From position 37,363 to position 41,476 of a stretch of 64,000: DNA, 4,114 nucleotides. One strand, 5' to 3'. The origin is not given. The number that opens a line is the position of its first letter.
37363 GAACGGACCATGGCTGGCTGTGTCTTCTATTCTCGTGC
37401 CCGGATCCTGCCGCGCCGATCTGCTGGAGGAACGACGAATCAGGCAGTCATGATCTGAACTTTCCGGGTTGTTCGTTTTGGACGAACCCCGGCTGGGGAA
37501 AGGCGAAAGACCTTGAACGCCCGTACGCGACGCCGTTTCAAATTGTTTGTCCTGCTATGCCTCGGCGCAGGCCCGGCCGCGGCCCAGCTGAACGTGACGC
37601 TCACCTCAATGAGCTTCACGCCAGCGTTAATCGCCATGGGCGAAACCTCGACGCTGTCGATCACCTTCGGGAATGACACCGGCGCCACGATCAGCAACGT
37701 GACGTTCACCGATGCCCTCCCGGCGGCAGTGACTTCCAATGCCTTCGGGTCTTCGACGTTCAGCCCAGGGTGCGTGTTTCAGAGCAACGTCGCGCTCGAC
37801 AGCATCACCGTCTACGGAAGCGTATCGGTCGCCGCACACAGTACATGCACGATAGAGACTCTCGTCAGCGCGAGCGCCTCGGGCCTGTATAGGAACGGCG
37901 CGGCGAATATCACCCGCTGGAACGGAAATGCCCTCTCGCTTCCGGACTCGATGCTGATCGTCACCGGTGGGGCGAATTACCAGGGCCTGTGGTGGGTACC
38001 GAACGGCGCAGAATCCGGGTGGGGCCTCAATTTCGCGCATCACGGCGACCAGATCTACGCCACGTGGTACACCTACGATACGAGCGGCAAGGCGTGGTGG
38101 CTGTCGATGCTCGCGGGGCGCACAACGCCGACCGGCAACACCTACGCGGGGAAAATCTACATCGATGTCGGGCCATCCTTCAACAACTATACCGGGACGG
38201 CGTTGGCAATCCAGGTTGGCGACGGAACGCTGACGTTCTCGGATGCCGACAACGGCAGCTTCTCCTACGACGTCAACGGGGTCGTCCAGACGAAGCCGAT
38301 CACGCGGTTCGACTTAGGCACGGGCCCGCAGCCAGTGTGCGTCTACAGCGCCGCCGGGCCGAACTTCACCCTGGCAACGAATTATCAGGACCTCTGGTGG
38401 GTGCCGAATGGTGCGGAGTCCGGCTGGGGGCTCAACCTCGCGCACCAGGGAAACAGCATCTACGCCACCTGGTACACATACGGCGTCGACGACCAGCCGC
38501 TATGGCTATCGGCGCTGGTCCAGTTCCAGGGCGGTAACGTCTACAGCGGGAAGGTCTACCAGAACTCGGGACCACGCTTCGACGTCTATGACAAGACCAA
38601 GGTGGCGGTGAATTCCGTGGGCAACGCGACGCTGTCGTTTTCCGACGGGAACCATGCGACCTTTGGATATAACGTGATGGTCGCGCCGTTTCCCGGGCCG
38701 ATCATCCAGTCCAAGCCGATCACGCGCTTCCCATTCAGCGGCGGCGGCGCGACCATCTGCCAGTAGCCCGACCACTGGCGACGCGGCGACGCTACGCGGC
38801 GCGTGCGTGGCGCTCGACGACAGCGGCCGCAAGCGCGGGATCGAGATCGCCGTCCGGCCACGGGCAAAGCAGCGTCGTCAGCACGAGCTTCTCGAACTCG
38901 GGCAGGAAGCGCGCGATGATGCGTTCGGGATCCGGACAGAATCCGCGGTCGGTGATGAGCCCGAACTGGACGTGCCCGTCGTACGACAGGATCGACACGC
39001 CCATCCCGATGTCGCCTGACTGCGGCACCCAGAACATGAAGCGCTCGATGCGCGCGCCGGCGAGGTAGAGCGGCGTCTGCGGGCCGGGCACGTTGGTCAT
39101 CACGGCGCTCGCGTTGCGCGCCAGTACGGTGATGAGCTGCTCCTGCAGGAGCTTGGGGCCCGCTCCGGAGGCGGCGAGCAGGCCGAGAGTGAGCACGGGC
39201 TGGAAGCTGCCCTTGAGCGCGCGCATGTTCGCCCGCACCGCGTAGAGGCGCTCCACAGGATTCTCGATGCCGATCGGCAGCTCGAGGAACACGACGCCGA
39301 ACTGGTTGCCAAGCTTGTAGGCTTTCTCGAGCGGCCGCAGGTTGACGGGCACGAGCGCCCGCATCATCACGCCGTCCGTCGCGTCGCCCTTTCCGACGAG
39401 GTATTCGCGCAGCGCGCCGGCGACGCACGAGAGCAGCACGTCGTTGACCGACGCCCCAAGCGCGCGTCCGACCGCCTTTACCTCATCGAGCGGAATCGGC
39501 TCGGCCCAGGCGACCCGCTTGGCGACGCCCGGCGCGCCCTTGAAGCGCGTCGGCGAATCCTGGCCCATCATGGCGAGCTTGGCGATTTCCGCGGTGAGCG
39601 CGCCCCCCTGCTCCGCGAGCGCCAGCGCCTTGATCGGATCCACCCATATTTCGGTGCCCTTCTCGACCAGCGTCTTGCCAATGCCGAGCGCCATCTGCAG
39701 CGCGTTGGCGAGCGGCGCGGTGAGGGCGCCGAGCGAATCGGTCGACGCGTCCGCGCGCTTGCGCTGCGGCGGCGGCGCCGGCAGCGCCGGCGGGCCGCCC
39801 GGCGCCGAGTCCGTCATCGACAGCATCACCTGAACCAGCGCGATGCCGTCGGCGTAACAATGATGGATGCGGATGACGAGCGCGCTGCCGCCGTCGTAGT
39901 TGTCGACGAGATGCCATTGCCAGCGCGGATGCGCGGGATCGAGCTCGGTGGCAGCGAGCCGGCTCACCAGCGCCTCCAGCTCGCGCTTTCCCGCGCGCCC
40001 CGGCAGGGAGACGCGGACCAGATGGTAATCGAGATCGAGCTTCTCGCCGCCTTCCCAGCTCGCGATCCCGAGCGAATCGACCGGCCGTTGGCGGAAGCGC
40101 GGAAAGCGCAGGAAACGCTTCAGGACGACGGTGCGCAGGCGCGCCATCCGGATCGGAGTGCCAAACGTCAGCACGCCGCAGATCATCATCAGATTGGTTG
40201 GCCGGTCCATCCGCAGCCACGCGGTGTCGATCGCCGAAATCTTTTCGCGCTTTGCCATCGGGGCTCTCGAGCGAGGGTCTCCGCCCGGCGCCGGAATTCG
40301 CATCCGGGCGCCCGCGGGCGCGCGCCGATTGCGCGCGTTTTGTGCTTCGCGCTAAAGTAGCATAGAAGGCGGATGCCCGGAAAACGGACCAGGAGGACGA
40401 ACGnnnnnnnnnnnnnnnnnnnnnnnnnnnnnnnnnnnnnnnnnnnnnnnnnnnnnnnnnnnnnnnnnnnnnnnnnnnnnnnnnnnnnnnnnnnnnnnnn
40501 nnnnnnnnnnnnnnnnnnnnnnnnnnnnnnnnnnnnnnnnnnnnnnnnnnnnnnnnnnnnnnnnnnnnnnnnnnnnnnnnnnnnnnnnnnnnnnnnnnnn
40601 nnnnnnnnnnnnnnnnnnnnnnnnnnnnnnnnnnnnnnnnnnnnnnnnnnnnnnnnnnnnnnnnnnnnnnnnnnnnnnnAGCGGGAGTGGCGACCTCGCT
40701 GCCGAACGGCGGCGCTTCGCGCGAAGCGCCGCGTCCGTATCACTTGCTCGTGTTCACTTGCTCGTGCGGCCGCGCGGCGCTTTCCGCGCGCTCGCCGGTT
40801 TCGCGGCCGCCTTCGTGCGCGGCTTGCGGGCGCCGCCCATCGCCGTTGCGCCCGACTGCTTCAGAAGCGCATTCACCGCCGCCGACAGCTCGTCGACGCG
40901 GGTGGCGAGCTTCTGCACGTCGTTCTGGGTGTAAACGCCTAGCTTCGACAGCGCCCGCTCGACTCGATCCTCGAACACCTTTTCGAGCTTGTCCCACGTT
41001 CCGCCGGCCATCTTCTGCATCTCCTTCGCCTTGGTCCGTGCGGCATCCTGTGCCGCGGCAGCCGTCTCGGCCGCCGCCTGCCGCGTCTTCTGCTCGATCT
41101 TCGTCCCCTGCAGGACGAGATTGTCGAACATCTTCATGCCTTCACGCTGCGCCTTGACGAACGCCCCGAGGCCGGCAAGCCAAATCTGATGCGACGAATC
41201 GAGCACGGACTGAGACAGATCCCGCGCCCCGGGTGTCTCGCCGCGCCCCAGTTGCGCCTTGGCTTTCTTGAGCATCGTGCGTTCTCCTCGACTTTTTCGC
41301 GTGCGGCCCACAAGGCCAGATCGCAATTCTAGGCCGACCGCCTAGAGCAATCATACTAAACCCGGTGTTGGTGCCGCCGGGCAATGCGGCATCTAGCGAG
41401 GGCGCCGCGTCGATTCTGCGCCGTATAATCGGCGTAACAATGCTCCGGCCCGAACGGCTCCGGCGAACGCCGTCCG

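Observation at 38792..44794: Compact neutral-lipid (wax ester) module: WS/DGAT + bacterial ACBP + basic-tailed phasin + two-domain fatty acyl-CoA reductase + membrane lipase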

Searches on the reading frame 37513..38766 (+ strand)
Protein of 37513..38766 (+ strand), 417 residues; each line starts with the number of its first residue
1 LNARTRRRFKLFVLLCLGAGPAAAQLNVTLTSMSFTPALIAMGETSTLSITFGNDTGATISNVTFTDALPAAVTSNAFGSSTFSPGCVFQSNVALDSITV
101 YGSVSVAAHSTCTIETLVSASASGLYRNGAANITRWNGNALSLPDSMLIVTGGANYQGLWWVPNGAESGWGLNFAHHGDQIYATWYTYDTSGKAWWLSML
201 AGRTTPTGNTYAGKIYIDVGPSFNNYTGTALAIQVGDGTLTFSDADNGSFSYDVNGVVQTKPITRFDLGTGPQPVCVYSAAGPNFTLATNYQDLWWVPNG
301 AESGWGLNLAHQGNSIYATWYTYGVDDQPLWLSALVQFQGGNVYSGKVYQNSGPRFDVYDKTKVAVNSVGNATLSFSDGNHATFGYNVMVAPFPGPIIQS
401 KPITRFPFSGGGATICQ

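Call 55: search_protein_families(library=pfam, proteins=[window:37513-38766:+], max_evalue=0.00001)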
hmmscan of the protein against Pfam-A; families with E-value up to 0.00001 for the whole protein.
window:37513-38766:+ (417 aa): 1 family
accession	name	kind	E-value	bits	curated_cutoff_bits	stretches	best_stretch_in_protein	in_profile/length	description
PF25564.1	DUF7933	-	8.4e-11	42.3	26.5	1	34-140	6-113/123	Domain of unknown function (DUF7933)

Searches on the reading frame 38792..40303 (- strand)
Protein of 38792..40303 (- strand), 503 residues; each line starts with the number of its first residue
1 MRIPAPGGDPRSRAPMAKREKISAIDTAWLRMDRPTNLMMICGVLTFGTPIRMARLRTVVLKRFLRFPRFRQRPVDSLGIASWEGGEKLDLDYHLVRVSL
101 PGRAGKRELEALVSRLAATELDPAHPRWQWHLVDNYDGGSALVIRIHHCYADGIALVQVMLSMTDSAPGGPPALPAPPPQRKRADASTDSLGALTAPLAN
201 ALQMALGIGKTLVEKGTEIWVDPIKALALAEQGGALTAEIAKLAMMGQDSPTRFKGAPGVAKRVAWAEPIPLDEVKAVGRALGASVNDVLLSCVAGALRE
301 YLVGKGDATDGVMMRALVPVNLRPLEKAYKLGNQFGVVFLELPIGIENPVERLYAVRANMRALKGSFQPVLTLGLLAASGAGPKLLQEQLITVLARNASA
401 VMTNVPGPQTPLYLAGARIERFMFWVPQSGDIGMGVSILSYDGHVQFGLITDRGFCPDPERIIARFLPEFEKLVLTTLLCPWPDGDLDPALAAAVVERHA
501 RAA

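Call 3: search_protein_families(library=pfam, proteins=[window:38792-40303:-], max_evalue=0.01)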
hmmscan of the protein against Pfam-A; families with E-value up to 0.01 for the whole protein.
window:38792-40303:- (503 aa): 2 families
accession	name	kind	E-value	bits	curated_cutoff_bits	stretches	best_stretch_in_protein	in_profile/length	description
PF06974.18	WS_DGAT_C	-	1.9e-40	138.7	20.7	1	332-473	2-144/145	WS/DGAT C-terminal domain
PF03007.21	WS_DGAT_cat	-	1.6e-36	126.9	23.6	1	23-289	2-262/263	Wax ester synthase/diacylglycerol acyltransferase catalytic domain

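Call 4: search_protein_families(library=ncbifam, proteins=[window:38792-40303:-], max_evalue=0.01)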
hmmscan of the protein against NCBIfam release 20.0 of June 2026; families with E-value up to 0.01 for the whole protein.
window:38792-40303:- (503 aa): 1 family
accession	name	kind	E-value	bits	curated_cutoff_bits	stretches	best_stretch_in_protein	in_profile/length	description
TIGR02946.1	acyl_WS_DGAT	subfamily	2e-121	406.1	309.95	1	22-474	1-450/453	wax ester/triacylglycerol synthase family O-acyltransferase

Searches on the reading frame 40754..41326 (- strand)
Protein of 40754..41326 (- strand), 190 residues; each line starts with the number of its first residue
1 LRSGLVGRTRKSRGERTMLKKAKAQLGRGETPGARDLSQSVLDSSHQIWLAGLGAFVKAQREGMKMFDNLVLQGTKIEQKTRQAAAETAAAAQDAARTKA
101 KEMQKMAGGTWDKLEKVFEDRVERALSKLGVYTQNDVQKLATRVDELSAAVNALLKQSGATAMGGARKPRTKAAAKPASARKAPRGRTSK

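Call 3: search_protein_families(library=pfam, proteins=[window:40754-41326:-], max_evalue=0.01)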
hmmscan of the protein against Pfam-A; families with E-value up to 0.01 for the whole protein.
window:40754-41326:- (190 aa): 2 families
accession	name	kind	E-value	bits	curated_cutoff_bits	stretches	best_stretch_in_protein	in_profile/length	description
PF05597.16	Phasin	-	1.4e-39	135.4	28.8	1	35-154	5-124/126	Poly(hydroxyalcanoate) granule associated protein (phasin)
PF01442.23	Apolipoprotein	-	8.3e-05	22.8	90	1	79-175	66-165/190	Apolipoprotein A1/A4/E domain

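Call 4: search_protein_families(library=ncbifam, proteins=[window:40754-41326:-], max_evalue=0.01)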
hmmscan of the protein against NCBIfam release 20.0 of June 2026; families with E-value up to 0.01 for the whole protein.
window:40754-41326:- (190 aa): 3 families
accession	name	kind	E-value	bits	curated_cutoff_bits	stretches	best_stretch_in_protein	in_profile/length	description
TIGR01837.1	PHA_granule_1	subfamily_domain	6.1e-29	100.5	94.7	1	41-154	2-115/118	poly(hydroxyalkanoate) granule-associated protein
NF047773.1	phas_rel_Lepto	domain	0.00018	21.3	35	1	46-96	5-62/68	phasin-related domain-containing protein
NF033885.1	conj_TraP_IncI1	equivalog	0.0031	17.3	135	1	78-177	65-163/217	conjugal transfer protein TraP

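Call 27: search_solved_structures(query=window:40754-41326:-, max_evalue=1)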
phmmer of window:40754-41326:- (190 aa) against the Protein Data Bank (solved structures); distinct sequences matched with E-value up to 1: 2.
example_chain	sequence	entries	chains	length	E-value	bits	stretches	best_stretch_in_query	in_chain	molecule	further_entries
8phq_AA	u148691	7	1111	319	0.35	14.1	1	54-134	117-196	Major capsid protein | Cytosolic protein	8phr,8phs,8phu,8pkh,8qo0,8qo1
1y6x_A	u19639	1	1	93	0.97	12.6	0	64-135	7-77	Phosphoribosyl-ATP pyrophosphatase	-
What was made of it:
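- Tried and rejected: No solved structure resembles the phasin (call 27).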

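Call 91: search_dna_similar(query=window:40754-41275:-, collection=plasmids, mode=protein, max_rows=25, max_evalue=0.00001)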
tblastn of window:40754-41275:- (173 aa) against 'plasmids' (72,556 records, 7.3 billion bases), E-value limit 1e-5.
Records with a match: 3; places in all: 3; records where one place covers at least 80% of the query: 0.
Best place of each record, by identity: <60% 3.
By first word of the organism name: Acinetobacter 3.
By predicted mobility (MOB-suite, as given by PLSDB): mobilizable 2; conjugative 1.
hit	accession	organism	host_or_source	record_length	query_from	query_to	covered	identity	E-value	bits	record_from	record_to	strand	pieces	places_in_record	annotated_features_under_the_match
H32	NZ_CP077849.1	Acinetobacter baumannii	Homo sapiens,Rectal swab_P28_BU14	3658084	30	141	65%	35.7%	3e-8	59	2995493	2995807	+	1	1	none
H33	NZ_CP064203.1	Acinetobacter baumannii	Homo sapiens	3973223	30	141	65%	35.7%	3e-8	59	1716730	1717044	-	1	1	none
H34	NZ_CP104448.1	Acinetobacter baumannii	Homo sapiens,sputum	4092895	30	141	65%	35.7%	3e-8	59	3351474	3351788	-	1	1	none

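Call 92: get_annotated_region(hit=H32, flank=8000)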
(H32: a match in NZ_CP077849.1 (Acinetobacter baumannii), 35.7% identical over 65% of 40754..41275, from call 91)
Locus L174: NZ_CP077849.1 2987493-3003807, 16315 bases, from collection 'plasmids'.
description: Acinetobacter baumannii strain DETAB-P16 plasmid pDETAB15, complete sequence
organism: Acinetobacter baumannii (NCBI taxid 470)
taxonomy: Bacteria; Pseudomonadota; Gammaproteobacteria; Moraxellales; Moraxellaceae; Acinetobacter; Acinetobacter baumannii
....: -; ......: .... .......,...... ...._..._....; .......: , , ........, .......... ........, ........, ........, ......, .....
typing (MOB-suite, as given by PLSDB): mobilizable; replicon rep_cluster_1254; relaxase MOBP
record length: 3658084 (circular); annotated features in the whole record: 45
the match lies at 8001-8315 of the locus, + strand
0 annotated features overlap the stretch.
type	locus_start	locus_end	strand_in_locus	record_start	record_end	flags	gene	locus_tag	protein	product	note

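Call 94: search_protein_families(library=pfam, proteins=[L174:5232-6449:-, L174:6451-6936:-, L174:7035-7682:-, L174:7842-8348:+, L174:8518-8790:+, L174:8922-10787:+, L174:10827-11792:-, L174:11958-13187:+, L174:1926-3785:-, L174:3824-4360:-], max_evalue=0.001)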
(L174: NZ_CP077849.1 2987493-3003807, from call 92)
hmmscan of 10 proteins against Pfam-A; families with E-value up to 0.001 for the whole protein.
L174:5232-6449:- (405 aa): 3 families
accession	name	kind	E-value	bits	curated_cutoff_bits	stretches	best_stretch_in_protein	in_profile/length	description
PF00266.25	Aminotran_5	-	9.7e-86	288.5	21.5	1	5-369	1-370/371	Aminotransferase class-V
PF01041.23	DegT_DnrJ_EryC1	-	1.4e-08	34.8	19.8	1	68-215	41-181/360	DegT/DnrJ/EryC1/StrS aminotransferase family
PF00155.27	Aminotran_1_2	-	3.2e-05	23.7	19.7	1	54-370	47-357/361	Aminotransferase class I and II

L174:6451-6936:- (161 aa): 2 families
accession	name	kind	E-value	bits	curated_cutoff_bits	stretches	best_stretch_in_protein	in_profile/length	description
PF02082.26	Rrf2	-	8.1e-43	146.2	30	1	7-135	1-131/132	Iron-dependent Transcriptional regulator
PF03444.21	HrcA_DNA-bdg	-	0.00052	20.1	21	1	7-77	2-71/79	Winged helix-turn-helix transcription repressor, HrcA DNA-binding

L174:7035-7682:- (215 aa): 0 families

L174:7842-8348:+ (168 aa): 1 family
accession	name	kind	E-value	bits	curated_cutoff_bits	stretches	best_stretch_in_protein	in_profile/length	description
PF05597.16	Phasin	-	4.5e-33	114.4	28.8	1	39-154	2-124/126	Poly(hydroxyalcanoate) granule associated protein (phasin)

L174:8518-8790:+ (90 aa): 3 families
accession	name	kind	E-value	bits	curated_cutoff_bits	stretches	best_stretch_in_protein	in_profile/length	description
PF00216.26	Bac_DNA_binding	-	1.6e-36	124.8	22.4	1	1-89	1-89/90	Bacterial DNA-binding protein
PF18291.6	HU-HIG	-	3.5e-09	37.2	26.2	1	2-89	33-118/125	HU domain fused to wHTH, Ig, or Glycine-rich motif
PF18175.6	HU-CCDC81_bac_2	-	1.1e-05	25.6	35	1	6-54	3-51/70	CCDC81-like prokaryotic HU domain 2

L174:8922-10787:+ (621 aa): 6 families
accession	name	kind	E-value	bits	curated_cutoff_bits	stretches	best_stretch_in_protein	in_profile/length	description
PF13624.11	SurA_N_3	-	4.4e-35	121.4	27.2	1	1-159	2-160/162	SurA-like N-terminal domain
PF13616.12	Rotamase_3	-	3.9e-28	98.8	22.5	1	254-361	4-114/116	PPIC-type PPIASE domain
PF00639.27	Rotamase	-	2.6e-24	86.5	21.7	1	270-360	1-96/97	PPIC-type PPIASE domain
PF13623.11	SurA_N_2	-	6.4e-24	84.9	28.5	1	1-137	1-145/145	SurA-like N-terminal domain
PF13145.12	Rotamase_2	-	3.9e-16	60.4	27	1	245-373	2-120/121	PPIC-type PPIASE domain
PF09312.16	SurA_N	-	0.0003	21.4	30.8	1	41-152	4-109/118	SurA N-terminal domain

L174:10827-11792:- (321 aa): 4 families
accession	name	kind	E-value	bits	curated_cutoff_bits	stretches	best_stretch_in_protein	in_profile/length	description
PF12852.13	Cupin_6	-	1.5e-25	90.5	26.7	1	8-196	1-182/183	Cupin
PF12833.13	HTH_18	-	3.8e-21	75.6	33.6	1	234-312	1-79/80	Helix-turn-helix domain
PF00165.29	HTH_AraC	-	1.1e-16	60.9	26.6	1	273-312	1-42/42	Bacterial regulatory helix-turn-helix proteins, AraC family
PF07883.17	Cupin_2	-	0.00039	20.5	27.2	1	45-81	21-56/70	Cupin domain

L174:11958-13187:+ (409 aa): 1 family
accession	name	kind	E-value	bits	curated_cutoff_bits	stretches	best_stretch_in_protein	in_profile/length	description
PF00487.30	FA_desaturase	-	3.9e-31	109.2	29.7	1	132-352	7-248/253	Fatty acid desaturase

L174:1926-3785:- (619 aa): 2 families
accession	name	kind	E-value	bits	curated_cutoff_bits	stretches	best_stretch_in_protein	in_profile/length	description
PF00012.26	HSP70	-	9.1e-177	589.3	20.6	1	21-594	1-593/599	Hsp70 protein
PF06723.19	MreB_Mbl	-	7.1e-20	71.5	27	1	123-376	70-321/327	MreB/Mbl protein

L174:3824-4360:- (178 aa): 2 families
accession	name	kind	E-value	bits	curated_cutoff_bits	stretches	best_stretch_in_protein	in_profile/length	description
PF07743.18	HSCB_C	-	1.7e-15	57.6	22.1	1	88-159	2-74/74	HSCB C-terminal oligomerisation domain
PF00226.36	DnaJ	-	7.9e-09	35.9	27.8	1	17-71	8-62/63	DnaJ domain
